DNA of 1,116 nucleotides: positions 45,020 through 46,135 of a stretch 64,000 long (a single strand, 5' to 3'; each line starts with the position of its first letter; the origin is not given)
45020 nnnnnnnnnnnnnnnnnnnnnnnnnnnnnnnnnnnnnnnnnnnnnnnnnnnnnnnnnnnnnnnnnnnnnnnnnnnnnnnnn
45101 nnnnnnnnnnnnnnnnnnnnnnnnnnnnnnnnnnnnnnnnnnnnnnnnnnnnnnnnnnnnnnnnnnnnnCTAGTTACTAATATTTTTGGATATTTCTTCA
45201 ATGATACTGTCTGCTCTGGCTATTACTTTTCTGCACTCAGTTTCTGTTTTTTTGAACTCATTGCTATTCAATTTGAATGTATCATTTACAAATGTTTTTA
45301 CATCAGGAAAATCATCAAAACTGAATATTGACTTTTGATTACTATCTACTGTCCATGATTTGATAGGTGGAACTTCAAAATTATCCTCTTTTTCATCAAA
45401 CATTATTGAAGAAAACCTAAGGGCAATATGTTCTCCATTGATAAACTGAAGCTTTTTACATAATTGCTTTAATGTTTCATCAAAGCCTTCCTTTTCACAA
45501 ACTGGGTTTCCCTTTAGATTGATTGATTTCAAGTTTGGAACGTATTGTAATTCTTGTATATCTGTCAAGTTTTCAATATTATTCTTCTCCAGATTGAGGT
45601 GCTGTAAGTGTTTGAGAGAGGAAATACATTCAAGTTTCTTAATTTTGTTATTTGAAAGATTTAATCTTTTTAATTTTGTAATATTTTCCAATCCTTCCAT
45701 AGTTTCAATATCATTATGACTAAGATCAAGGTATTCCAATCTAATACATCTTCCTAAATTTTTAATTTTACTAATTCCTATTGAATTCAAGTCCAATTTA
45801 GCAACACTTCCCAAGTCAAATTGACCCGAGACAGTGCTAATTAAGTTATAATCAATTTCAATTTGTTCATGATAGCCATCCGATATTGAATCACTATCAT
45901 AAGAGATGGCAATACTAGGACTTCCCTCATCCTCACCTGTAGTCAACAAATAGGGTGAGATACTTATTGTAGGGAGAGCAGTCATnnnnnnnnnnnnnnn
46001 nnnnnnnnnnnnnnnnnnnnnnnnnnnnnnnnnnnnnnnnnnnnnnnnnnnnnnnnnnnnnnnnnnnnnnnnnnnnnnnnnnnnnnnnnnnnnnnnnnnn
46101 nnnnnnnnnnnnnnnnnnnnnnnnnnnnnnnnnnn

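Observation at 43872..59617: Recurrent GC-rich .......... (E2F-consensus) element in four promoters, including that of MAD2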

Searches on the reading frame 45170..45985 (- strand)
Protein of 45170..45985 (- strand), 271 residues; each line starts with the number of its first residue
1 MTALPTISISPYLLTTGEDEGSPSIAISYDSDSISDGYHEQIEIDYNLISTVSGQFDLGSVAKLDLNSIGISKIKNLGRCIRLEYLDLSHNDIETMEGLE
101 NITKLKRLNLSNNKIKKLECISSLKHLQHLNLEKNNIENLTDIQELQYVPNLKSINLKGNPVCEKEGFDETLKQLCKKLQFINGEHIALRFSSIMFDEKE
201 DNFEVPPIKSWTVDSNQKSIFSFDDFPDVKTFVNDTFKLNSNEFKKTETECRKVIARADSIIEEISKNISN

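Call 10: search_protein_families(library=pfam, proteins=[window:45170-45985:-], max_evalue=0.01)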
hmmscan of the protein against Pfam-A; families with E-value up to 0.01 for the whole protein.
window:45170-45985:- (271 aa): 10 families
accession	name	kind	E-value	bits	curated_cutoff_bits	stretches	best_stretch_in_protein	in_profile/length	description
PF13855.12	LRR_8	-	4.6e-15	55.6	27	3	82-137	2-61/61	Leucine rich repeat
PF12799.13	LRR_4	-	5e-15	55.6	27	2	103-143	1-42/44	Leucine Rich repeats (2 copies)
PF14580.12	LRR_9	-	2.8e-13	50.2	30.5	1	63-184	23-147/175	Leucine-rich repeat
PF13516.12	LRR_6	-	1.6e-07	31.2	23.4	0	83-94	5-16/24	Leucine Rich repeat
PF23211.1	LRR_LRWD1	-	1.2e-06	28.8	28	1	97-194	36-129/190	Leucine-rich repeat and WD repeat-containing protein 1, LRR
PF00560.39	LRR_1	-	2.2e-06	27.1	20.6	0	104-121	1-20/23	Leucine Rich Repeat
PF23598.1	LRR_14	-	4e-06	26.3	40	1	67-151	33-124/353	Leucine-rich repeat region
PF23952.1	LRR_EndoS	-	9e-06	26.3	27.9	1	106-160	26-81/116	Endo-beta-N-acetylglucosaminidase EndoS LRR domain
PF24048.1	LRR_NXF1-5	-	1.4e-05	25.1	30.5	0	82-128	55-105/142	NXF1/2/3/5 leucine-rich repeat domain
PF23622.1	LRR_At1g61320_AtMIF1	-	0.002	18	26.9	1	45-162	56-173/384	At1g61320/AtMIF1, LRR domain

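Call 47: search_solved_structures(query=window:45170-45985:-, max_evalue=0.000001)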
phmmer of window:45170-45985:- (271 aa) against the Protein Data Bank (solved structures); distinct sequences matched with E-value up to 0.000001: 129 (the best 60 are shown).
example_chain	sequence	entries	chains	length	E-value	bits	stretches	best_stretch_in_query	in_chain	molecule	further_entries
6mky_A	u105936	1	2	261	2.5e-31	112.1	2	62-164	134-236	Protein phosphatase 1 regulatory subunit 7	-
8b5r_S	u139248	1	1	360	5.8e-30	107.6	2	62-164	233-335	Protein phosphatase 1 regulatory subunit 7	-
6hkw_A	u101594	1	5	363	7.8e-30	107.2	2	62-164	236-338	Protein phosphatase 1 regulatory subunit 7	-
6obn_C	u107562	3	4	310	1e-29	106.8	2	62-164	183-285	Protein phosphatase 1 regulatory subunit 7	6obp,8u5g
2omu_A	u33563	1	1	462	5.3e-25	91.4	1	60-162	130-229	Internalin-A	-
2omt_A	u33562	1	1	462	3e-24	88.9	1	60-162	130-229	Internalin-A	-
2omx_A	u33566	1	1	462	3.4e-24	88.7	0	43-151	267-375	Internalin-A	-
2omv_A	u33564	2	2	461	7.2e-24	87.6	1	43-151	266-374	Internalin-A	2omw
2omz_A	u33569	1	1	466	2.3e-23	86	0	47-162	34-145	Internalin-A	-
2omy_A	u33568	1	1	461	3.9e-23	85.3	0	43-151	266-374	Internalin-A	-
1o6s_A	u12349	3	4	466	6.4e-23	84.5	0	47-163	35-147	INTERNALIN A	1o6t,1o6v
8h62_A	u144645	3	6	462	6.4e-23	84.5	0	47-163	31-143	Internalin A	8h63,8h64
5il7_A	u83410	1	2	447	7.8e-23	84.2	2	42-162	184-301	Rab family protein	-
6hlu_A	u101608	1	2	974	4.5e-21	78.5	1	43-162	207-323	Rab family protein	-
8r4b_A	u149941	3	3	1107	7.2e-21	77.8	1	43-162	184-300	Rab family protein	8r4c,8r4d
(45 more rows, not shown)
